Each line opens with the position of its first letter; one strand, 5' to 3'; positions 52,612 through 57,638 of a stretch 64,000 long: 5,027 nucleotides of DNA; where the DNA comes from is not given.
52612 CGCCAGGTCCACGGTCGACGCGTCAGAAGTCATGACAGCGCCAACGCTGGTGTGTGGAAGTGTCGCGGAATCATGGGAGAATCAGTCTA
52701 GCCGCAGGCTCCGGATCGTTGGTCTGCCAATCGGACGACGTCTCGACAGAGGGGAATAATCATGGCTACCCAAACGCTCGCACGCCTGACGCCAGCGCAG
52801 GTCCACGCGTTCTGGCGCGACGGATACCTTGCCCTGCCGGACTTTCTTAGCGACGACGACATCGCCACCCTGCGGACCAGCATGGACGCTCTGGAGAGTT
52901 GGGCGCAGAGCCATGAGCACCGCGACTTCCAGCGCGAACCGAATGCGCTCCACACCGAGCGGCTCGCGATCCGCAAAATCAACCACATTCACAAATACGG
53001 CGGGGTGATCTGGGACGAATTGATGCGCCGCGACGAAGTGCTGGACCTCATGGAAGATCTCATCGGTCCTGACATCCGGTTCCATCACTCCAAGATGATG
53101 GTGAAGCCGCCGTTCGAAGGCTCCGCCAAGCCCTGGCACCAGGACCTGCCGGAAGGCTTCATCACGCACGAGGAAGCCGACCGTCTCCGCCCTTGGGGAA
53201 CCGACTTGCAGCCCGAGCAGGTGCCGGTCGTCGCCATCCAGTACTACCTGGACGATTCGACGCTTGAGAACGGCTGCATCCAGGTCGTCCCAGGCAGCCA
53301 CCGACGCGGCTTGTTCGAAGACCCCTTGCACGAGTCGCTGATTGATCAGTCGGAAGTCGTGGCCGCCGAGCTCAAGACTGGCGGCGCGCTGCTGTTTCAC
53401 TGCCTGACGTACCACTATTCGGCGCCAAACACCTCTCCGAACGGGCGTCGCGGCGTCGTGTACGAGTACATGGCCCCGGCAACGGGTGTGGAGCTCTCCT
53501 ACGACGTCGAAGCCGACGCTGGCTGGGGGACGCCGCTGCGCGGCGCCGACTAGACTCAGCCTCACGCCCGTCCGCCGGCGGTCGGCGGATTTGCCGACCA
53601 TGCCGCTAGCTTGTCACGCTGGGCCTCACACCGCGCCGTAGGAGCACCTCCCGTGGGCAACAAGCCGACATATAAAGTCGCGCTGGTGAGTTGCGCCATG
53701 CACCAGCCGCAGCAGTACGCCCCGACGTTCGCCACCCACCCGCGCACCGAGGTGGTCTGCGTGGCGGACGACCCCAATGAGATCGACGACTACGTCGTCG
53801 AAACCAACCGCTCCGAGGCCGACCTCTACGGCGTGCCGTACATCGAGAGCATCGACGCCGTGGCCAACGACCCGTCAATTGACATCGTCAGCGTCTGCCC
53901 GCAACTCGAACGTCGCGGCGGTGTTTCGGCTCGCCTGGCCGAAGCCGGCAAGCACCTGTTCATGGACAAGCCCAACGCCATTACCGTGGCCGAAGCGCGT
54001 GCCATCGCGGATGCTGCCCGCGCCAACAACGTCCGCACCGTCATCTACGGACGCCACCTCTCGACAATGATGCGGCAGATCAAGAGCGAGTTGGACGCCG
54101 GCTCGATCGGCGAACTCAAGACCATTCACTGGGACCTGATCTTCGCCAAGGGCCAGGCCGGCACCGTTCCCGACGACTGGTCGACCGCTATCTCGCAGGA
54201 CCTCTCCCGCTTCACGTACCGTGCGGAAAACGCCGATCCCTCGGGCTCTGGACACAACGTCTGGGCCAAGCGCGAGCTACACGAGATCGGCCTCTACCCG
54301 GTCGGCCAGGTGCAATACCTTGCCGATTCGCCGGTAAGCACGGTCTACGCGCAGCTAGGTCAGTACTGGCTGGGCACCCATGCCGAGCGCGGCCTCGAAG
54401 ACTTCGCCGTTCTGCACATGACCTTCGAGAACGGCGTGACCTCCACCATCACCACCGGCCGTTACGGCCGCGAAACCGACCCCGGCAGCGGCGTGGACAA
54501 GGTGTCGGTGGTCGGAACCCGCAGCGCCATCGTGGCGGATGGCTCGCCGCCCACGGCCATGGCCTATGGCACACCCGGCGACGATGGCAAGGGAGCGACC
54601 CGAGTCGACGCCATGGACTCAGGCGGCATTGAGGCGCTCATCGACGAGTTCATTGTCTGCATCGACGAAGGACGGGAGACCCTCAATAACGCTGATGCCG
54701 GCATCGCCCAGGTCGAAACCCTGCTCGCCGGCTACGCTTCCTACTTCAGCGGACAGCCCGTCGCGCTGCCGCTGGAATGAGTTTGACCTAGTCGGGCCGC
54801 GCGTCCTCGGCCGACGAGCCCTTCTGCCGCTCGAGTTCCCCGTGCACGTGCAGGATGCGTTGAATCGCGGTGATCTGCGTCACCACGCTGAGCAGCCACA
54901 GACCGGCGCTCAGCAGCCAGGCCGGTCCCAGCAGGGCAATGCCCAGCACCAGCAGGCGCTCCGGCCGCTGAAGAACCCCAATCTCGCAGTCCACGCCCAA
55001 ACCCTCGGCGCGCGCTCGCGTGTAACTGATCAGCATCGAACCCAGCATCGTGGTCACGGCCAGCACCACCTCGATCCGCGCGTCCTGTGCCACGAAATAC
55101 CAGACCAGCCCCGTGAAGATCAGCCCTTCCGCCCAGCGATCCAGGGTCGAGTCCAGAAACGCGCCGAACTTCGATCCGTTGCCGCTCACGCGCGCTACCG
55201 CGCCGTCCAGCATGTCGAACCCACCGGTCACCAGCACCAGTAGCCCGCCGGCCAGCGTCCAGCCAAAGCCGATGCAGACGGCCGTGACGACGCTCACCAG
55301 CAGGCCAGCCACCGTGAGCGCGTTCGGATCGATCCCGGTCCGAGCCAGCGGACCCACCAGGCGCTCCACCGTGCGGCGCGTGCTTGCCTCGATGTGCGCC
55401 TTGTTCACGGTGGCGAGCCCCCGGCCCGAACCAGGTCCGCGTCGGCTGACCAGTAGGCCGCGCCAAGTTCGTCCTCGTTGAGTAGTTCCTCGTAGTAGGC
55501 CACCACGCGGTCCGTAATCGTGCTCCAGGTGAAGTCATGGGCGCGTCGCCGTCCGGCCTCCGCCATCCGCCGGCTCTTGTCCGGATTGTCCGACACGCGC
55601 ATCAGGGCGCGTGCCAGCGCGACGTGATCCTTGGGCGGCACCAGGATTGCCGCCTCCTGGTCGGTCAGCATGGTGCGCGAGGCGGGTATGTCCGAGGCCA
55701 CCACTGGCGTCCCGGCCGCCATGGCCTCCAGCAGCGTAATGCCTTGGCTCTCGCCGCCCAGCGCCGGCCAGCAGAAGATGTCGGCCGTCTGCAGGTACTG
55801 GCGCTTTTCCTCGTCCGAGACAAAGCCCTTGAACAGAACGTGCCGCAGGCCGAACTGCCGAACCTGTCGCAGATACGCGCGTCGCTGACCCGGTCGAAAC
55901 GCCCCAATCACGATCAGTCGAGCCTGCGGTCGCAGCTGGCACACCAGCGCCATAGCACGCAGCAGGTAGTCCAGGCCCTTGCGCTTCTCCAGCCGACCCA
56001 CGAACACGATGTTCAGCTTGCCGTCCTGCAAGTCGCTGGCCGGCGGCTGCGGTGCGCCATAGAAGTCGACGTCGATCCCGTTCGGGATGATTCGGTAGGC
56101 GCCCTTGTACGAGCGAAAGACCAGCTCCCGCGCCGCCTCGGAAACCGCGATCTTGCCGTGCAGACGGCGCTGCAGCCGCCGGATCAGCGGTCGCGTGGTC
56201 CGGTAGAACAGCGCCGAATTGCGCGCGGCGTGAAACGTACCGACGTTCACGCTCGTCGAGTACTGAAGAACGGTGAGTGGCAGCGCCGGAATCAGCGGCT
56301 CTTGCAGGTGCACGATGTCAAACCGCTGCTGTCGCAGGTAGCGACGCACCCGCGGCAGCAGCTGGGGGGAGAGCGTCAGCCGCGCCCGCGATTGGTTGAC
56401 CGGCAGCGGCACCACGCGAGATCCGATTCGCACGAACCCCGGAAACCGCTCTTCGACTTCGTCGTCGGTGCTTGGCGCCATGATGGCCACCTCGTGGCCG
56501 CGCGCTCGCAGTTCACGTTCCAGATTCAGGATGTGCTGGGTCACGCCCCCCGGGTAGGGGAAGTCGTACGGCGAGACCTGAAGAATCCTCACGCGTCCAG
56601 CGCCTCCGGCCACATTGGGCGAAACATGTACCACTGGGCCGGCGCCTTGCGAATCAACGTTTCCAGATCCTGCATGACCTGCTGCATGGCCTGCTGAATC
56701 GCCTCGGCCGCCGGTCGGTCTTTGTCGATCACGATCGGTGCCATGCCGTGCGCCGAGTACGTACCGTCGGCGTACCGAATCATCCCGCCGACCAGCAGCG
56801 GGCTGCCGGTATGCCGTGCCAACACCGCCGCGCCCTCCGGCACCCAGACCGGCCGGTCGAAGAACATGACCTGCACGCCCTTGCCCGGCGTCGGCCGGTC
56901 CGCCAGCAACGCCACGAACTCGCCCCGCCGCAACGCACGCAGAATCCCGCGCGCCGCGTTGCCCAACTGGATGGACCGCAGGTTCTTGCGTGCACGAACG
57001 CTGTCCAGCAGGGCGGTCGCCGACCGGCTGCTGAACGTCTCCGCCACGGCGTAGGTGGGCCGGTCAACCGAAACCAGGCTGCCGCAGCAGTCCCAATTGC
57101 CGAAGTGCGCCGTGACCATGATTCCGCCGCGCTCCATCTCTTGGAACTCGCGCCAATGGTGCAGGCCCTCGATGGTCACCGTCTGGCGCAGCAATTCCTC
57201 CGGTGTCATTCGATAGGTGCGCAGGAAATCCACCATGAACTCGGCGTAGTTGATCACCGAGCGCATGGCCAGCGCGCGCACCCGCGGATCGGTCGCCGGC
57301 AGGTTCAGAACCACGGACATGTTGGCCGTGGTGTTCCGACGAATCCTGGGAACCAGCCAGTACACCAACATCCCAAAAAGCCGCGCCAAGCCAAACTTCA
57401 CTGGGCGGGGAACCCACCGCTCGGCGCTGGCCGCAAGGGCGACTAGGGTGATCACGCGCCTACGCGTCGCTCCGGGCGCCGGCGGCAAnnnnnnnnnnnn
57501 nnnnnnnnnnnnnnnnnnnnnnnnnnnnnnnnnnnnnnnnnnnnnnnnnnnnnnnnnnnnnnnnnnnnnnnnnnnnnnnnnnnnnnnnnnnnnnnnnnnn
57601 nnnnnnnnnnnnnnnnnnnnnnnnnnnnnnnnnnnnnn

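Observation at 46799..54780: Candidate tailoring/RiPP-like locus: halogenase-like flavoenzyme fused to a PqqD/RRE-like domain, with coupled helical protein, PhyH dioxygenase, Gfo/Idh/MocA oxidoreductase and an ABC exporter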

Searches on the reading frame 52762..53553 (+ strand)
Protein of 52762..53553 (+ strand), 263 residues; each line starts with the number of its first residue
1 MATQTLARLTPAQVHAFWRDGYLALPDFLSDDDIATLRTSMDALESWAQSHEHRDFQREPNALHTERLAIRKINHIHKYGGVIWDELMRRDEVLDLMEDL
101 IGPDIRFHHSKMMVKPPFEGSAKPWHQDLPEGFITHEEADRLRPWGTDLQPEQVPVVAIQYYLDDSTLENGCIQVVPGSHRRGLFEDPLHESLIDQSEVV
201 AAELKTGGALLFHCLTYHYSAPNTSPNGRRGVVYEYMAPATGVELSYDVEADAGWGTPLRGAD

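Call 10: search_protein_families(library=pfam, proteins=[window:52762-53553:+], max_evalue=0.1)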
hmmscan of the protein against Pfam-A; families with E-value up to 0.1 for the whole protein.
window:52762-53553:+ (263 aa): 1 family
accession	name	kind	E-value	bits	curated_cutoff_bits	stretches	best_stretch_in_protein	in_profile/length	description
PF05721.19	PhyH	-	3.6e-36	125.9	22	1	19-231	3-213/213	Phytanoyl-CoA dioxygenase (PhyH)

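Call 11: search_protein_families(library=ncbifam, proteins=[window:52762-53553:+], max_evalue=0.1)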
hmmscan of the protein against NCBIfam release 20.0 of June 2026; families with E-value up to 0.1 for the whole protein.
window:52762-53553:+ (263 aa): 4 families
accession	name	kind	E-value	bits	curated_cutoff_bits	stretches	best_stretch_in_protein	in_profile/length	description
TIGR02408.1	ectoine_ThpD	equivalog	6.3e-17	61.8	336.5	1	9-182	17-171/277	ectoine hydroxylase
NF052437.1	MPhHdxlPhnYGIM8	equivalog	3.3e-14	53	500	2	162-242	135-219/260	methylphosphonate hydroxylase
TIGR01762.1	chlorin-enz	subfamily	8.4e-10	38.4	226.3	1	68-186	51-163/288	chlorinating enzyme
NF045813.1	DxPntBtaHylase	equivalog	0.0025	17.2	550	0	80-230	83-240/285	1-deoxypentalenic acid 11-beta-hydroxylase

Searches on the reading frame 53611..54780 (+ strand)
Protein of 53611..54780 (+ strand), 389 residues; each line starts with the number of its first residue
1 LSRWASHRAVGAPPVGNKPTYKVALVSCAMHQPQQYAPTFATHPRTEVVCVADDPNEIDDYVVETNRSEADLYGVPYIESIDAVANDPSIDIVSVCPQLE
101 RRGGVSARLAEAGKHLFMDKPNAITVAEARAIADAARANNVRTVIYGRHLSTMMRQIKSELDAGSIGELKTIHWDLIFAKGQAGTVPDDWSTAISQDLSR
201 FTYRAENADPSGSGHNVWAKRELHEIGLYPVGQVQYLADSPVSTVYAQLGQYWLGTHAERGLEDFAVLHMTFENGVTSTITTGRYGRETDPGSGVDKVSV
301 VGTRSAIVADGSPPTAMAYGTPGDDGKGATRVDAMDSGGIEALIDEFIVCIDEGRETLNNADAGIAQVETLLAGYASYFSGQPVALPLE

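Call 10: search_protein_families(library=pfam, proteins=[window:53611-54780:+], max_evalue=0.1)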
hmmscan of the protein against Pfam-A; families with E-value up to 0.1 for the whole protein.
window:53611-54780:+ (389 aa): 3 families
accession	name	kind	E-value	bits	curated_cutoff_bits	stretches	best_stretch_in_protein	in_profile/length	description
PF01408.29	GFO_IDH_MocA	-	4.5e-13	50.4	24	1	31-143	11-116/120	Oxidoreductase family, NAD-binding Rossmann fold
PF22725.1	GFO_IDH_MocA_C3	-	1.9e-11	44.5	27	1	155-307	2-123/124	GFO/IDH/MocA C-terminal domain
PF02894.22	GFO_IDH_MocA_C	-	2.1e-09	38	22.9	1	225-386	45-218/218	Oxidoreductase family, C-terminal alpha/beta domain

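Call 11: search_protein_families(library=ncbifam, proteins=[window:53611-54780:+], max_evalue=0.1)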
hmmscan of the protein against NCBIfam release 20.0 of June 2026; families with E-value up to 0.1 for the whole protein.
window:53611-54780:+ (389 aa): 9 families
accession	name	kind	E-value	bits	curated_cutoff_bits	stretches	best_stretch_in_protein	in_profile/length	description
TIGR04380.1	myo_inos_iolG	equivalog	4.4e-14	52.1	355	2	58-173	32-149/330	inositol 2-dehydrogenase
NF040723.1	UDP-GlcNAcDh_Arch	equivalog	3.3e-11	43.2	450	2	87-172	59-144/302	UDP-N-acetylglucosamine 3-dehydrogenase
NF052479.1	LevoglcsnDh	equivalog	5.2e-10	38.6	650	1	78-172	62-157/386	levoglucosan dehydrogenase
NF008607.0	PRK11579.1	subfamily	2.6e-09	36.6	330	1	64-172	39-148/346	oxidoreductase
NF041392.1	XylDh_Gfo6_Halo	equivalog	1.8e-07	30.3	350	1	106-385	99-349/350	D-xylose 1-dehydrogenase Gfo6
NF058563.1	BT_2159_fam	equivalog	1.9e-07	30.5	650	1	78-172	51-146/350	disaccharide 3-dehydrogenase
NF007574.0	PRK10206.1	equivalog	3.4e-07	29.6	352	1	75-187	51-164/345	oxidoreductase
NF052679.1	InsChiInosDhIolG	equivalog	3.5e-06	26.3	540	1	46-173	28-152/343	bifunctional inositol 2-dehydrogenase/D-chiro-inositol 1-dehydrogenase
NF058561.1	BT_2158_fam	equivalog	0.00025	19.8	750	1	89-173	96-181/487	glycoside 3-dehydrogenase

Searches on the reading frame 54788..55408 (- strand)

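Call 83: search_protein_families(library=pfam, proteins=[window:54788-55408:-], max_evalue=0.00001)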
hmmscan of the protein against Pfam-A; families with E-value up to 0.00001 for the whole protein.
window:54788-55408:- (206 aa): 1 family
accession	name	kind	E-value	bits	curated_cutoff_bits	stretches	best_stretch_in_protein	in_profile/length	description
PF01066.26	CDP-OH_P_transf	-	3.4e-14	53.9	22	1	28-166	4-135/152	CDP-alcohol phosphatidyltransferase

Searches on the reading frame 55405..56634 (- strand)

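Call 83: search_protein_families(library=pfam, proteins=[window:55405-56634:-], max_evalue=0.00001)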
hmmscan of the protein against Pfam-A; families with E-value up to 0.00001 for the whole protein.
window:55405-56634:- (409 aa): 6 families
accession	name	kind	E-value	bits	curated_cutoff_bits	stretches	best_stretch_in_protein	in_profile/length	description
PF00534.26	Glycos_transf_1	-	1.6e-38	132.4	26.4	1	200-364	9-172/172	Glycosyl transferases group 1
PF13692.12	Glyco_trans_1_4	-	1.7e-34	119.5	27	1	208-349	3-141/142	Glycosyl transferases group 1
PF13439.12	Glyco_transf_4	-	3.7e-26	92.6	28.5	1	28-190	1-169/170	Glycosyltransferase Family 4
PF13579.12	Glyco_trans_4_4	-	5.4e-18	66.3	29.7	1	29-186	1-158/158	Glycosyl transferase 4-like domain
PF20706.3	GT4-conflict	-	6.8e-13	48.8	26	1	181-375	176-383/385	Family 4 Glycosyltransferase in conflict systems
PF13524.12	Glyco_trans_1_2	-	4.1e-10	40.2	25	1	231-372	6-137/144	Glycosyl transferase-like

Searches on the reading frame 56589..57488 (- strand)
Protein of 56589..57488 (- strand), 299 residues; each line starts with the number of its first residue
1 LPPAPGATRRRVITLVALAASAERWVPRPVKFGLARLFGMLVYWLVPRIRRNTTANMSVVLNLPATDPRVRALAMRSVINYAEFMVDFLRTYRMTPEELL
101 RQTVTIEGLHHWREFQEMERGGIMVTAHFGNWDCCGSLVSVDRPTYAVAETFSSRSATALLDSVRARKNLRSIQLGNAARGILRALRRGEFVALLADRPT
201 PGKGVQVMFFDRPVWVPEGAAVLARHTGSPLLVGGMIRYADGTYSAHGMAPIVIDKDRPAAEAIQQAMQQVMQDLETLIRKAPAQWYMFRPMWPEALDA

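Call 83: search_protein_families(library=pfam, proteins=[window:56589-57488:-], max_evalue=0.00001)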
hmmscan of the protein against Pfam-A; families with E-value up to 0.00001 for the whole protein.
window:56589-57488:- (299 aa): 1 family
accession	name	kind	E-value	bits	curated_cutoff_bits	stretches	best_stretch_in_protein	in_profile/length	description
PF03279.18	Lip_A_acyltrans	-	1.3e-33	116.9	22.3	1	13-293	16-293/295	Bacterial lipid A biosynthesis acyltransferase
